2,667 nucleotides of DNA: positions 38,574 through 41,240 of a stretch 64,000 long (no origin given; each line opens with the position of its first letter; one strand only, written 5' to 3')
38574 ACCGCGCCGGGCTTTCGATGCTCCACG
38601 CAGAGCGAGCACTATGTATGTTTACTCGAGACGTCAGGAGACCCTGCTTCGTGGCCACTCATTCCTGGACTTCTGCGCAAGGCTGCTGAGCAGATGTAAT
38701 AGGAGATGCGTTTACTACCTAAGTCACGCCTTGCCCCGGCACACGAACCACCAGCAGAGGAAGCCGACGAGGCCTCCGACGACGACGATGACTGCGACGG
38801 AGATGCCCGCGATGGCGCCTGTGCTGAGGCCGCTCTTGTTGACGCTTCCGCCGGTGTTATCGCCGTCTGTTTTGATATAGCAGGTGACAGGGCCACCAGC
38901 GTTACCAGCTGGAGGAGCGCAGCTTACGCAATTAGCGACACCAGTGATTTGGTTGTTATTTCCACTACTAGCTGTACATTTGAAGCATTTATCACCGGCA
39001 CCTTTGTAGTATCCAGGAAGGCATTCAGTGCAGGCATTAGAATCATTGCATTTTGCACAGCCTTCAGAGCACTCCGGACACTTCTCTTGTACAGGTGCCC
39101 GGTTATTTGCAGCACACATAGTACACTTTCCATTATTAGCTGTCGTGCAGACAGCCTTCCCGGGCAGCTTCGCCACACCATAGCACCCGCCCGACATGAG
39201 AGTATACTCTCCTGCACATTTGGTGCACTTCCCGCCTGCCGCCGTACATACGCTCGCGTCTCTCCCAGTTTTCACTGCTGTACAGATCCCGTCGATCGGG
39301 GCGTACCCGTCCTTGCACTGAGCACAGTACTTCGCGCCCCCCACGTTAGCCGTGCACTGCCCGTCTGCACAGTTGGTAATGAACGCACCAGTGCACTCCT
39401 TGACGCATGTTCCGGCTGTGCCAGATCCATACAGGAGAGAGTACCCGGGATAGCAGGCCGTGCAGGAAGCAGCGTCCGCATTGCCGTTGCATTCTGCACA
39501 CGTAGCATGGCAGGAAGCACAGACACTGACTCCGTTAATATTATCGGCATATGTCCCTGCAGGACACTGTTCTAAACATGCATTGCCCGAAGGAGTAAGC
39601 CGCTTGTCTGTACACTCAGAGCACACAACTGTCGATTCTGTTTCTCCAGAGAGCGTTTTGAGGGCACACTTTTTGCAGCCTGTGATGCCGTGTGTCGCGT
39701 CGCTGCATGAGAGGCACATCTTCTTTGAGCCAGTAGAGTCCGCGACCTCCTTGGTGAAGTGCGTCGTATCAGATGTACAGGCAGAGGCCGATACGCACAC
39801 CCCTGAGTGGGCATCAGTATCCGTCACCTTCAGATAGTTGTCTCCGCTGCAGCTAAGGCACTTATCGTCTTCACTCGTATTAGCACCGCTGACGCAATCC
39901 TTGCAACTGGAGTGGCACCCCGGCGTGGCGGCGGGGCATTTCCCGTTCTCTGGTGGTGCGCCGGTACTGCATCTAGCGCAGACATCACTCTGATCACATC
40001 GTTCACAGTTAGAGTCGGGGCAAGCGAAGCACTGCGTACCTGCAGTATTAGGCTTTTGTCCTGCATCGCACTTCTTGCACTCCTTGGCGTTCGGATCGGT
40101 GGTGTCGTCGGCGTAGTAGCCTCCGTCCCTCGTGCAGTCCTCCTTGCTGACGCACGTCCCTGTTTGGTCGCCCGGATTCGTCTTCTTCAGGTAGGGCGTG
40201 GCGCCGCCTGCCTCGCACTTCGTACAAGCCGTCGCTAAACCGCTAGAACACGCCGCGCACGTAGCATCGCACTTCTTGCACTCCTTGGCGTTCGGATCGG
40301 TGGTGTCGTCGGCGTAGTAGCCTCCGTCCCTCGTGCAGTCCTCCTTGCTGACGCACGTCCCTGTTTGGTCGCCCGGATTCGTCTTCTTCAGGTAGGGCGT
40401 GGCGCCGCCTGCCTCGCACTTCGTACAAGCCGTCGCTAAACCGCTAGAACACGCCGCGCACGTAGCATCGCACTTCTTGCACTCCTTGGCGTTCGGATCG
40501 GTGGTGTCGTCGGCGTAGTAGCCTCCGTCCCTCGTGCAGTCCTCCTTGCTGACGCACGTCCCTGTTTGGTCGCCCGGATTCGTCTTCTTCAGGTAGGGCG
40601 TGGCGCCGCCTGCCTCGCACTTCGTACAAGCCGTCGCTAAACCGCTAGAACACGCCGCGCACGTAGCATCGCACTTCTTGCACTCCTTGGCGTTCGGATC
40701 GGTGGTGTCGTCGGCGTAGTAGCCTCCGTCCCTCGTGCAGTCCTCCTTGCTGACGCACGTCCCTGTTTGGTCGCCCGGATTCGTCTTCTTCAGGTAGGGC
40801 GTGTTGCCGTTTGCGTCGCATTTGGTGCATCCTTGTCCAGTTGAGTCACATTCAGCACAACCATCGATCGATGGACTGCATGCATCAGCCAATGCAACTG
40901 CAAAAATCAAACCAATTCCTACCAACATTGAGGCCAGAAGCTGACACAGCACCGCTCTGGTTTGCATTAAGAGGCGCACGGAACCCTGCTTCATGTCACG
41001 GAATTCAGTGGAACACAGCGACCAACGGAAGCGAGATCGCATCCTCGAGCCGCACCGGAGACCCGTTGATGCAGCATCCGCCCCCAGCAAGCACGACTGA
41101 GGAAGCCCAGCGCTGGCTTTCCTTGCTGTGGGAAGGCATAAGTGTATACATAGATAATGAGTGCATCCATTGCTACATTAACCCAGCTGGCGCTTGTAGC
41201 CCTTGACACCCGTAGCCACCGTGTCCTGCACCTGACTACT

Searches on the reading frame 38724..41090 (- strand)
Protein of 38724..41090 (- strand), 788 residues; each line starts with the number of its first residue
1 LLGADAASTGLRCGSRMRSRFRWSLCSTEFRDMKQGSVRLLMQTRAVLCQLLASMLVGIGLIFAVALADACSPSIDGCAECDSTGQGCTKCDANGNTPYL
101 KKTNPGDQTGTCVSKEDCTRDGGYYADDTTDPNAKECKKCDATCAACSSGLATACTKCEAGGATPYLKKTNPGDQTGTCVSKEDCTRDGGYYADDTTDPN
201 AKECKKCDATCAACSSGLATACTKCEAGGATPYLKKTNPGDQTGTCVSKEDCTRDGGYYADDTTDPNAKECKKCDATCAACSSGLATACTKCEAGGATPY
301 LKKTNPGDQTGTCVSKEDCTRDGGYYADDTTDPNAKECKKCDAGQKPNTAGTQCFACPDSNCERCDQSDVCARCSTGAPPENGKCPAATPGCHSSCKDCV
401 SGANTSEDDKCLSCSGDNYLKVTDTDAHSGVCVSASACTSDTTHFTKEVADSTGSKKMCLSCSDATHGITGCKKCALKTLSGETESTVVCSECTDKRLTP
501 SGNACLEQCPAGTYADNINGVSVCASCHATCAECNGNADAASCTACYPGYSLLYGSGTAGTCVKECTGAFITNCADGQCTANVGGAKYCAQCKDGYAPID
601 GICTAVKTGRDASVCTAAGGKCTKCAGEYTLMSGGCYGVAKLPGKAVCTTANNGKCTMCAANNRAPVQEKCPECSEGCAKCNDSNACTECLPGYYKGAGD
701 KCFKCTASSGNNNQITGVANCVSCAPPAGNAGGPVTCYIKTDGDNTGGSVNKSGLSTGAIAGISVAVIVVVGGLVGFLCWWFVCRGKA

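Call 8: search_protein_families(library=pfam, max_evalue=1, proteins=[window:38724-41090:-])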
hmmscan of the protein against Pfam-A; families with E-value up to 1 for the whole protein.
window:38724-41090:- (788 aa): 3 families
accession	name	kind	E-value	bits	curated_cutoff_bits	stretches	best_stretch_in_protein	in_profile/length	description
PF03302.18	VSP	-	3.7e-67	227.4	31.4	2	652-788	268-397/397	Giardia variant-specific surface protein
PF21446.3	Gp34_trimer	-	0.0073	17.2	27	0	94-111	90-107/116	Long-tail fiber proximal subunit, C-terminal, trimerization domain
PF05808.16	Podoplanin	-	0.025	15.3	30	1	740-776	85-121/135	Podoplanin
